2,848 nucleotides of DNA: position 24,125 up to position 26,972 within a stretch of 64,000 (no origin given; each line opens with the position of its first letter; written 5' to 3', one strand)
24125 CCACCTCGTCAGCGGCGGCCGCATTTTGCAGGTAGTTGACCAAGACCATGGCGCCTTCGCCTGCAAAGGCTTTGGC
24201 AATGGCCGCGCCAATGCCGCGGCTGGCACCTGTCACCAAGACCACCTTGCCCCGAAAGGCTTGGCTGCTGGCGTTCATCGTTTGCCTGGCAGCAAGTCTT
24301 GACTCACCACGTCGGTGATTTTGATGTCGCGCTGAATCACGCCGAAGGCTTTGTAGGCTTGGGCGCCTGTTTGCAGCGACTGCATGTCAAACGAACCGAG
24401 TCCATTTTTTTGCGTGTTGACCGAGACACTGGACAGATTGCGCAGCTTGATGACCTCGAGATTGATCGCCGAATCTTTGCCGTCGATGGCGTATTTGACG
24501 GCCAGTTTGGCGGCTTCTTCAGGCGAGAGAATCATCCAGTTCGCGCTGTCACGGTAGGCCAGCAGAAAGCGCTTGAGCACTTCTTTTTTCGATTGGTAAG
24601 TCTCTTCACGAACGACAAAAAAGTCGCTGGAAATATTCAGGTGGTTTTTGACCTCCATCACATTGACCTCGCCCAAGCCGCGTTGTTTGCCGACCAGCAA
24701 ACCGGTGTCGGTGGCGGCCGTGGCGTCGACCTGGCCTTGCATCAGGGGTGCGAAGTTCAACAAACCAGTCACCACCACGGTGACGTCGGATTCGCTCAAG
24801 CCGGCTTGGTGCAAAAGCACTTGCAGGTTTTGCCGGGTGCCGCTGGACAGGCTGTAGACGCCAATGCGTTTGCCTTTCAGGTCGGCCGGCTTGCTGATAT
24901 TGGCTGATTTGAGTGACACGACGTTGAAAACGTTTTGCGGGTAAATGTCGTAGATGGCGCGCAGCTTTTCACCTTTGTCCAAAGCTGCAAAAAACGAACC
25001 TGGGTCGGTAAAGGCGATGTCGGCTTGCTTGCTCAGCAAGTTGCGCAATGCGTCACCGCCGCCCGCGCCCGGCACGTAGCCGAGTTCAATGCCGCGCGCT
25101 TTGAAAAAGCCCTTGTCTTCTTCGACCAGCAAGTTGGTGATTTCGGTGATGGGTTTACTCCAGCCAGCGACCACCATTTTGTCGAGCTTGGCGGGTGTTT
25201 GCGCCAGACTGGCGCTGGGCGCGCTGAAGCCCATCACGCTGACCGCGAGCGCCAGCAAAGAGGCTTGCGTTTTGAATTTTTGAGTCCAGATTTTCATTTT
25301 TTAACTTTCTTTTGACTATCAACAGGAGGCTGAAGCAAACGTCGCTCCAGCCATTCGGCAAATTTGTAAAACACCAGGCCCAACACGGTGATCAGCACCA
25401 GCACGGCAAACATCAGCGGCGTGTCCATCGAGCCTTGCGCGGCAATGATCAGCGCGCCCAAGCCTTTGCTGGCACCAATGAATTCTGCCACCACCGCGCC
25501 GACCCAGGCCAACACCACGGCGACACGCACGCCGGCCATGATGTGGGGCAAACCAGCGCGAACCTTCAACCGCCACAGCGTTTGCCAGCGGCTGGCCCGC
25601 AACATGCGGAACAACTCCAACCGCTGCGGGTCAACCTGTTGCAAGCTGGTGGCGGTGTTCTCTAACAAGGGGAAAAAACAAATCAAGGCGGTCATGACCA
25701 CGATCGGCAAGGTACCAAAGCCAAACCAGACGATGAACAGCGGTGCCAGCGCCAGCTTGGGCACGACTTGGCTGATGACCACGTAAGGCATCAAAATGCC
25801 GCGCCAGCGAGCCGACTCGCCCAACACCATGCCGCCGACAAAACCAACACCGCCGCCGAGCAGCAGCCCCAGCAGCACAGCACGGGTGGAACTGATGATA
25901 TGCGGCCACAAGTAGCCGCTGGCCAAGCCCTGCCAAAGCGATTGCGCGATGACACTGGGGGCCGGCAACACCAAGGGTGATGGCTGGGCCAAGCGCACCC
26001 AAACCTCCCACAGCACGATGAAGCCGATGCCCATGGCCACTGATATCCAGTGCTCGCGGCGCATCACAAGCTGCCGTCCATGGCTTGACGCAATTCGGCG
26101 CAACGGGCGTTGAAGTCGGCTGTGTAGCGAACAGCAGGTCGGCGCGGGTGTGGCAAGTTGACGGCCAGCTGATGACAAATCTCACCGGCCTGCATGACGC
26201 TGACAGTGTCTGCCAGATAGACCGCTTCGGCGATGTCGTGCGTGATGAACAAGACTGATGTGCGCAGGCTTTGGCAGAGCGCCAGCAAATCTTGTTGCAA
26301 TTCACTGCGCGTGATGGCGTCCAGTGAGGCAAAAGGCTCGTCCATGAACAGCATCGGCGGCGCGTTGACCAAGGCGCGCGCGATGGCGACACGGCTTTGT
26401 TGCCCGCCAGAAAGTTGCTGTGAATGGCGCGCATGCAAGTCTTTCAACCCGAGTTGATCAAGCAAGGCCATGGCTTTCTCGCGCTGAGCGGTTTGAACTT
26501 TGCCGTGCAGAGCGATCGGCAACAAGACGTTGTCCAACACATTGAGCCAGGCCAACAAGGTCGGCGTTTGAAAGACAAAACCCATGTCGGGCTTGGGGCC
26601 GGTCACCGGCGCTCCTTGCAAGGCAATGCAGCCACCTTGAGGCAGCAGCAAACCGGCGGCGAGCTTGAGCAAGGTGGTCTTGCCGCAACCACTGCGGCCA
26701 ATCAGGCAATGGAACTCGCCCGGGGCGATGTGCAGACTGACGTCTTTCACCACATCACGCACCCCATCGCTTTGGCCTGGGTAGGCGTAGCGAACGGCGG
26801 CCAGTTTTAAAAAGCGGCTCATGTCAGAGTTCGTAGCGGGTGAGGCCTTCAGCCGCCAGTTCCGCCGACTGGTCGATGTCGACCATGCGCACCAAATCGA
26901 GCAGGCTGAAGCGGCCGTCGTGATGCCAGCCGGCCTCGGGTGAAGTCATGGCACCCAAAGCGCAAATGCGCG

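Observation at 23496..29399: Candidate new vitamin B1 salvage system: LuxE + LuxC + ThiXYZ-like ABC + SDR next to thiD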

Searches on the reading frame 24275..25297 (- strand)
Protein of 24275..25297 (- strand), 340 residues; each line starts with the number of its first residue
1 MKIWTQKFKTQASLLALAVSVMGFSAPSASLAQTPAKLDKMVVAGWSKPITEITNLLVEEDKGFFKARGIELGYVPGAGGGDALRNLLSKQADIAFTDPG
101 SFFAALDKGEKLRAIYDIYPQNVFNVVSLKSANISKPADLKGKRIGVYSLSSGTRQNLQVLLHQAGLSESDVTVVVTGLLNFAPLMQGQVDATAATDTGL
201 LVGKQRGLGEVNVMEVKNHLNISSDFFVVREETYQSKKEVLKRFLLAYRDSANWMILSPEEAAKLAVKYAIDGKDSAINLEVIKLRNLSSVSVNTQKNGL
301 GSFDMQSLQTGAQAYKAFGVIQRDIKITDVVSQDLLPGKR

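Call 3: search_protein_families(library=pfam, proteins=[window:24275-25297:-])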
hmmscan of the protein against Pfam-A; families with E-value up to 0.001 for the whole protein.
window:24275-25297:- (340 aa): 4 families
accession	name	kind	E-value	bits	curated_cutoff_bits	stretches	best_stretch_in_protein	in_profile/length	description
PF09084.16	NMT1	-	2.8e-48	165.1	20.5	1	51-262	2-216/216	NMT1/THI5 like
PF16868.10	NMT1_3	-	2.8e-10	40.7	27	1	103-195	73-166/289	NMT1-like family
PF13379.11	NMT1_2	-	2.3e-08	34.6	24.7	1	49-266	14-248/252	NMT1-like family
PF12974.12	Phosphonate-bd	-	9.9e-08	32.1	27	1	69-260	28-220/242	ABC transporter, phosphonate, periplasmic substrate-binding protein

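Call 6: search_protein_families(library=ncbifam, proteins=[window:24275-25297:-])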
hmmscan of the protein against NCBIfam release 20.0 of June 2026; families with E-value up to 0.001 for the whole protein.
window:24275-25297:- (340 aa): 6 families
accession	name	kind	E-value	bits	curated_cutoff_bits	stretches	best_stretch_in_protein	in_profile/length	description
TIGR01728.1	SsuA_fam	subfamily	2.5e-29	102.4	163.5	1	53-336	11-289/290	aliphatic sulfonate ABC transporter substrate-binding protein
TIGR02122.1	TRAP_TAXI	subfamily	3.4e-16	59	84.35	1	73-196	64-197/320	TAXI family TRAP transporter solute-binding subunit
NF040735.1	SBP_SaoX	equivalog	3.8e-06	26.2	300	1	57-272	19-236/330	ABC transporter substrate-binding subunit SaoX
TIGR01729.1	taurine_ABC_bnd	equivalog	1.8e-05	24.3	304.25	1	79-251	36-209/300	taurine ABC transporter substrate-binding protein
NF008588.0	PRK11553.1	subfamily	3.9e-05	22.8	299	1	130-253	117-237/319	aliphatic sulfonate ABC transporter substrate-binding protein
TIGR01098.1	3A0109s03R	subfamily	0.00022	20.8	112.05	1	87-246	80-251/253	phosphate/phosphite/phosphonate ABC transporter substrate-binding protein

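Call 14: search_solved_structures(query=window:24275-25297:-, max_evalue=0.01, show_alignments=2)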
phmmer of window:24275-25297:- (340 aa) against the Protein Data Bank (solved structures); distinct sequences matched with E-value up to 0.01: 12.
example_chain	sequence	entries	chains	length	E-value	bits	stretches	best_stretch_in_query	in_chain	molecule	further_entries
3qsl_A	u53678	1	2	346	6e-14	55.4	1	12-203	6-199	Putative exported protein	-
4nmy_A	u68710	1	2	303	1.5e-10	44.2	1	42-337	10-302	ABC-type transport system, extracellular solute-binding protein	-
2x7p_A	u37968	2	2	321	2.3e-07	33.8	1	54-251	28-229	POSSIBLE THIAMINE BIOSYNTHESIS ENZYME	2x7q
8u79_A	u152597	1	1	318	3.7e-07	33.1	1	99-176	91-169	Immunogenic protein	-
1us4_A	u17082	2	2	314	4e-07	33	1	110-176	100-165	PUTATIVE GLUR0 LIGAND BINDING CORE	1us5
4h6d_F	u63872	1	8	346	1.1e-05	28.2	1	54-198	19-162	Pyrimidine precursor biosynthesis enzyme THI5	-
9oz4_A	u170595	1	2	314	2.2e-05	27.2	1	100-173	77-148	TRAP transporter solute receptor, TAXI family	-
4h65_A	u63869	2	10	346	7.9e-05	25.4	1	54-196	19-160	Pyrimidine precursor biosynthesis enzyme THI5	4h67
3ix1_A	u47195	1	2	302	0.00042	23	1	52-275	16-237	N-formyl-4-amino-5-aminomethyl-2-methylpyrimidine binding protein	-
9ibo_A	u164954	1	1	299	0.00074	22.2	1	101-169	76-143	TAXI family TRAP transporter solute-binding subunit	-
8s4j_A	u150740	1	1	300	0.00075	22.2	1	101-169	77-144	TAXI family TRAP transporter solute-binding subunit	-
4ddd_A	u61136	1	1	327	0.0029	20.3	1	102-176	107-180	Immunogenic protein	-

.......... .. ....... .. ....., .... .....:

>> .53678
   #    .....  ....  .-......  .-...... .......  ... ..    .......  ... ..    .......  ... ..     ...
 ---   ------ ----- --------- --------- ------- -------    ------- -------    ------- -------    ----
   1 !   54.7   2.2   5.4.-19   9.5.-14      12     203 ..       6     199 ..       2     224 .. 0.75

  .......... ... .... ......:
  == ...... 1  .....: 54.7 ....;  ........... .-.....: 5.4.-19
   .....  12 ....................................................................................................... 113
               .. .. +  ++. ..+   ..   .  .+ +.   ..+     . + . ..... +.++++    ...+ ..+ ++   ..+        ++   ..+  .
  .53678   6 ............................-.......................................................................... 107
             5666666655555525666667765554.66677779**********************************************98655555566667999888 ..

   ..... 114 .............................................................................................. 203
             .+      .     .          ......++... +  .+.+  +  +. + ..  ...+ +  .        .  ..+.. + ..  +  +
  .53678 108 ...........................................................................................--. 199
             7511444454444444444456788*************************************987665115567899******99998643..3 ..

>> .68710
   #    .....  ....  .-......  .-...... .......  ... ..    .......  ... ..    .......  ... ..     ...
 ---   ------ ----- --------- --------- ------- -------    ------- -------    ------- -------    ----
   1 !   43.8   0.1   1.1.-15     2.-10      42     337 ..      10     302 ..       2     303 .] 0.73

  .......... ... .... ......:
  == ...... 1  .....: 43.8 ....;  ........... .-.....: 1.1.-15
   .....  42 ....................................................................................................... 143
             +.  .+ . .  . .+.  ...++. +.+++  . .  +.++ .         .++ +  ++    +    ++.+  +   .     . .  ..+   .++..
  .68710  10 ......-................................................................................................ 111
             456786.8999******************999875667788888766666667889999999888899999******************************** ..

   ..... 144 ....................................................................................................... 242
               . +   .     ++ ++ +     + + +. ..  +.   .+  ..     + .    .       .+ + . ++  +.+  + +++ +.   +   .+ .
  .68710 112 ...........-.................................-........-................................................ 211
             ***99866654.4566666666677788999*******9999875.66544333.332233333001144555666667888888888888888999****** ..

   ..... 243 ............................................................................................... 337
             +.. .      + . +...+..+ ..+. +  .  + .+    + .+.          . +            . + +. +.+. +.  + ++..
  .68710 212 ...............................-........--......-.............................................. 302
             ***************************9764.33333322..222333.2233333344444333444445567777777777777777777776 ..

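Call 67: search_solved_structures(query=A4, max_evalue=0.001, show_alignments=0)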
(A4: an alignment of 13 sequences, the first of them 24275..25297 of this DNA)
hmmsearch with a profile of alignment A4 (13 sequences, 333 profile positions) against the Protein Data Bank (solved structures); distinct sequences matched with E-value up to 0.001: 11.
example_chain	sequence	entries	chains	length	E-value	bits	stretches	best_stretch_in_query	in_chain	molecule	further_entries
3qsl_A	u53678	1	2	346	1.2e-16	63.8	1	14-195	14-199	Putative exported protein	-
4nmy_A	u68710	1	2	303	2.3e-16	62.8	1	33-332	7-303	ABC-type transport system, extracellular solute-binding protein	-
4h6d_F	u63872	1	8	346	1.3e-08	37.3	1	50-257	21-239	Pyrimidine precursor biosynthesis enzyme THI5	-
1us4_A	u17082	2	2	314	4.4e-08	35.6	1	104-166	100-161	PUTATIVE GLUR0 LIGAND BINDING CORE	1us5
8u79_A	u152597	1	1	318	4.6e-08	35.5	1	104-166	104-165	Immunogenic protein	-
4h65_A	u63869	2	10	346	6.5e-08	35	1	50-256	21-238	Pyrimidine precursor biosynthesis enzyme THI5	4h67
2x7p_A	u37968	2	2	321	6.8e-08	35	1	48-258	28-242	POSSIBLE THIAMINE BIOSYNTHESIS ENZYME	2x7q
3ix1_A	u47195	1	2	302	2.4e-07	33.2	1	45-261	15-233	N-formyl-4-amino-5-aminomethyl-2-methylpyrimidine binding protein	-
9oz4_A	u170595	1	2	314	6.9e-06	28.4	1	103-167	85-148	TRAP transporter solute receptor, TAXI family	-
4esw_A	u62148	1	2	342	1.3e-05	27.4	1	54-256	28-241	Pyrimidine biosynthesis enzyme THI13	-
4esx_A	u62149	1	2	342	1.5e-05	27.2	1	54-256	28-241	Pyrimidine biosynthesis enzyme THI13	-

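Call 75: predict_structure(alignment_id=A4)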
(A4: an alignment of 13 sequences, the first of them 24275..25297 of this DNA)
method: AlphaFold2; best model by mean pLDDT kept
length: 340 residues; sequences in the alignment: 13
mean_pLDDT: 79.2   pTM: 0.79
mean pLDDT of the five models: 79.2, 67.3, 65.9, 65.4, 56.8
residues with pLDDT >= 90: 114; 70-90: 154; 50-70: 37; < 50: 35
segments of 3 or more residues with pLDDT < 50: 1-34
pLDDT, mean of each block of 10 residues (from residue 1): 36 35 39 66 78 57 83 82 92 91 94 91 80 91 85 74 85 80 85 82 82 81 87 97 93 85 73 68 80 85 90 86 95 85
secondary structure, 60 per line:
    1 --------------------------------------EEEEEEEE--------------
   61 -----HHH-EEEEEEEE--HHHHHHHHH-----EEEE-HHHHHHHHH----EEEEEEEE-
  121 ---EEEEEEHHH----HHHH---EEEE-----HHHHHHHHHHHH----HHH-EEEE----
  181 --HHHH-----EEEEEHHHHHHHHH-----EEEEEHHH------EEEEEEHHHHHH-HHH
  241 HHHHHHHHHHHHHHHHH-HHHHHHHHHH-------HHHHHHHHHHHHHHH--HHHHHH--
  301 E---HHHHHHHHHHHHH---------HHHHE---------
elements in order: E39-46 E70-77 H80-88 E94-97 H99-107 E112-119 E124-129 H137-140 E144-147 H153-164 E173-176 H183-186 E192-196 H197-205 E211-215 E225-230 H231-236 H238-257 H259-268 H276-290 H293-298 H305-317 H327-330

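Call 77: fold_search(model_id=the predicted structure, library=pdb)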
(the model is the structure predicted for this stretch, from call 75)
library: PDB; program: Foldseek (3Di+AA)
matches with E <= 10: 1688; with E <= 0.001: 1442
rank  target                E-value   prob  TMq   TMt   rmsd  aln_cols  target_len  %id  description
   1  4nmy_A                6.4e-21  1.00  0.73  0.82   3.2       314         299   21  Crystal Structure of the Thiamin-bound form of Substrate-binding Protein of ABC Transporter from Clostridium difficile (released 2013-12-04)
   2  3ix1_A                8.1e-21  1.00  0.76  0.85   2.7       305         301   18  Periplasmic N-formyl-4-amino-5-aminomethyl-2-methylpyrimidine binding protein from Bacillus halodurans (released 2010-10-13)
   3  3ksx                  3.1e-18  1.00  0.69  0.80   3.8       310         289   16  The alkanesulfonate-binding protein SsuA from Xanthomonas axonopodis pv. citri bound to MOPS (released 2010-10-13)
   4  3qsl_B                3.3e-18  1.00  0.69  0.72   4.0       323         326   21  Structure of CAE31940 from Bordetella bronchiseptica RB50 (released 2011-03-23)
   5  4h67_H                5.3e-18  1.00  0.69  0.76   3.9       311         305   16  Crystal structure of HMP synthase Thi5 from S. cerevisiae (released 2012-10-17)
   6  4h6d_F                6.4e-18  1.00  0.71  0.73   3.6       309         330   16  Crystal structure of PLP-soaked HMP synthase Thi5 from S. cerevisiae (released 2012-10-17)
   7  4h6d_E                9.7e-18  1.00  0.70  0.78   3.6       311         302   16  Crystal structure of PLP-soaked HMP synthase Thi5 from S. cerevisiae (released 2012-10-17)
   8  4h6d_H                1.2e-17  1.00  0.71  0.74   3.5       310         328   16  Crystal structure of PLP-soaked HMP synthase Thi5 from S. cerevisiae (released 2012-10-17)
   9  4h6d_C                1.2e-17  1.00  0.71  0.72   3.6       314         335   16  Crystal structure of PLP-soaked HMP synthase Thi5 from S. cerevisiae (released 2012-10-17)
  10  4h67_B                1.2e-17  1.00  0.69  0.75   4.0       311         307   17  Crystal structure of HMP synthase Thi5 from S. cerevisiae (released 2012-10-17)
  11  3ksj                  1.2e-17  1.00  0.66  0.76   4.2       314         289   16  The alkanesulfonate-binding protein SsuA from Xabthomonas axonopodis pv. citri bound to MES (released 2010-10-13)
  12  3qsl_A                1.9e-17  1.00  0.69  0.73   3.8       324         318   22  Structure of CAE31940 from Bordetella bronchiseptica RB50 (released 2011-03-23)
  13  4h67_D                1.9e-17  1.00  0.69  0.70   4.0       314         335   17  Crystal structure of HMP synthase Thi5 from S. cerevisiae (released 2012-10-17)
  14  2x26_B                2.0e-17  1.00  0.66  0.76   4.9       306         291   17  Crystal structure of the periplasmic aliphatic sulphonate binding protein SsuA from Escherichia coli (released 2010-04-14)
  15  4h6d_B                2.2e-17  1.00  0.71  0.73   3.6       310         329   16  Crystal structure of PLP-soaked HMP synthase Thi5 from S. cerevisiae (released 2012-10-17)
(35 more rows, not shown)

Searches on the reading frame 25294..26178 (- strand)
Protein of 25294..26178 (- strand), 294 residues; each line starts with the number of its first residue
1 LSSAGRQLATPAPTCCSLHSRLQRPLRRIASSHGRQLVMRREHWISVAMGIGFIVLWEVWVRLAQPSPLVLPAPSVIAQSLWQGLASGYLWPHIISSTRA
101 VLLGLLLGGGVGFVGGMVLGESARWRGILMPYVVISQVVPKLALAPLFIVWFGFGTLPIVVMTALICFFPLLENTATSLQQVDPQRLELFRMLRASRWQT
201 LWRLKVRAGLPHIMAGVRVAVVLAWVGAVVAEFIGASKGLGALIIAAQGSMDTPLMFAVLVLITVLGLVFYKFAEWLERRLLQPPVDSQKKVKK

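Call 3: search_protein_families(library=pfam, proteins=[window:25294-26178:-])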
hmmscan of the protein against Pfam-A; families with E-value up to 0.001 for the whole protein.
window:25294-26178:- (294 aa): 1 family
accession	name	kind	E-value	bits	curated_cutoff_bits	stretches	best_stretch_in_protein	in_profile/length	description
PF00528.27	BPD_transp_1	-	1.4e-34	119.9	26.4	1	112-281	1-182/184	Binding-protein-dependent transport system inner membrane component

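Call 6: search_protein_families(library=ncbifam, proteins=[window:25294-26178:-])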
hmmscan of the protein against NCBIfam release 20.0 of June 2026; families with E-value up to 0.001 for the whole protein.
window:25294-26178:- (294 aa): 10 families
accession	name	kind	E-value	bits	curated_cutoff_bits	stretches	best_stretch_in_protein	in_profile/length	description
NF040733.1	ABC_perm_U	equivalog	2.2e-34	119.1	295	1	47-282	12-246/251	ABC transporter permease subunit SaoP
NF008470.0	PRK11365.1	equivalog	2.5e-31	109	347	1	35-283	6-251/263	aliphatic sulfonate ABC transporter permease SsuC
NF007545.0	PRK10160.1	equivalog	2.4e-30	105.9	342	1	35-281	16-267/275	taurine ABC transporter permease TauC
TIGR01183.1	ntrB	equivalog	3.6e-18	66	209.05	1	84-277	10-202/202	nitrate ABC transporter permease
NF008196.0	PRK10952.1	equivalog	2e-12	46.6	439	1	99-274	151-325/356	glycine betaine/L-proline ABC transporter permease ProW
TIGR03416.1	ABC_choXWV_perm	equivalog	7.7e-11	42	363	1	86-270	81-263/267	choline ABC transporter permease subunit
NF043074.1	MMSYN1_0196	equivalog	2.5e-05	23.7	350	1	130-238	110-220/277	spermidine/putrescine ABC transporter permease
NF011712.0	PRK15133.1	subfamily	0.0001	21.4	445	1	167-287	239-360/364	microcin C ABC transporter permease YejB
NF007044.0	PRK09497.1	equivalog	0.00012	21.7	348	1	174-278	168-279/285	spermidine/putrescine ABC transporter permease PotB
TIGR03226.1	PhnU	equivalog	0.00019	21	283.45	1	160-271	182-297/311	2-aminoethylphosphonate ABC transporter permease subunit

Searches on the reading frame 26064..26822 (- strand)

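Call 3: search_protein_families(library=pfam, proteins=[window:26064-26822:-])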
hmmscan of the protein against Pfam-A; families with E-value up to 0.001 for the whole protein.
window:26064-26822:- (252 aa): 3 families
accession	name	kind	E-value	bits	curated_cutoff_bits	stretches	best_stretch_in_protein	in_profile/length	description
PF00005.33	ABC_tran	-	3.4e-32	112.4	25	1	25-165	1-137/137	ABC transporter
PF13304.12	AAA_21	-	6.1e-07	30.2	27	0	108-197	212-300/304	AAA domain, putative AbiEii toxin, Type IV TA system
PF02463.25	SMC_N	-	0.0004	20.3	40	0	134-195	134-197/220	RecF/RecN/SMC N terminal domain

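Call 6: search_protein_families(library=ncbifam, proteins=[window:26064-26822:-])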
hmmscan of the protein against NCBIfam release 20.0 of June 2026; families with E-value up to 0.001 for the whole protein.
window:26064-26822:- (252 aa): 187 families (the best 25 are shown)
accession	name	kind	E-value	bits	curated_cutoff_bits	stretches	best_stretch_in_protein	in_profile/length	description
NF008421.0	PRK11248.1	equivalog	7.3e-57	192.8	357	1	12-223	9-217/255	taurine ABC transporter ATP-binding subunit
TIGR01184.1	ntrCD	subfamily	1.6e-54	185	291.8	1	25-228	1-209/230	nitrate ABC transporter ATP-binding protein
TIGR03265.1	PhnT2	equivalog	2e-54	185.2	457.7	1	22-245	17-242/353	putative 2-aminoethylphosphonate ABC transporter ATP-binding protein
NF008420.0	PRK11247.1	equivalog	1.1e-52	178.8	395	1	20-241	23-238/257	aliphatic sulfonates ABC transporter ATP-binding protein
NF040729.1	ABC_ATP_SaoA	equivalog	6.8e-52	176.3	360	1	14-234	11-233/248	ABC transporter ATP-binding protein SaoA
TIGR01186.1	proV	subfamily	2.8e-50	171.4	326.6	1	20-216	4-209/363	betaine/proline/choline family ABC transporter ATP-binding protein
NF006987.0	PRK09452.1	equivalog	9.6e-47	159.5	482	1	22-218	30-229/378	spermidine/putrescine ABC transporter ATP-binding protein PotA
TIGR00968.1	3a0106s01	subfamily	1.5e-46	158.8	342.75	1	21-237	12-230/237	sulfate ABC transporter ATP-binding protein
NF043075.1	MMSYN1_0197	equivalog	2.3e-45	155.1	550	1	22-237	15-232/341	spermidine/putrescine ABC transporter ATP-binding protein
TIGR03258.1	PhnT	equivalog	4e-45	154.4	499.15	1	20-241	19-243/359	2-aminoethylphosphonate ABC transport system ATP-binding subunit PhnT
NF008653.0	PRK11650.1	subfamily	1.8e-44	152.2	432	1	5-237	4-234/357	sn-glycerol-3-phosphate ABC transporter ATP-binding protein UgpC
NF008105.0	PRK10851.1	equivalog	1.9e-44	151.9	502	1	21-251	14-250/362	sulfate/thiosulfate ABC transporter ATP-binding protein CysA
NF040840.2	tungstate_WtpC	equivalog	5.1e-44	151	440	1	25-217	16-211/347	tungstate ABC transporter ATP-binding protein WtpC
NF008513.0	PRK11432.1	equivalog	4.4e-43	147.5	496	1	20-239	17-238/351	ferric ABC transporter ATP-binding protein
TIGR01187.1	potA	subfamily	5.4e-43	147.3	355.6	1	40-241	1-204/325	polyamine ABC transporter ATP-binding protein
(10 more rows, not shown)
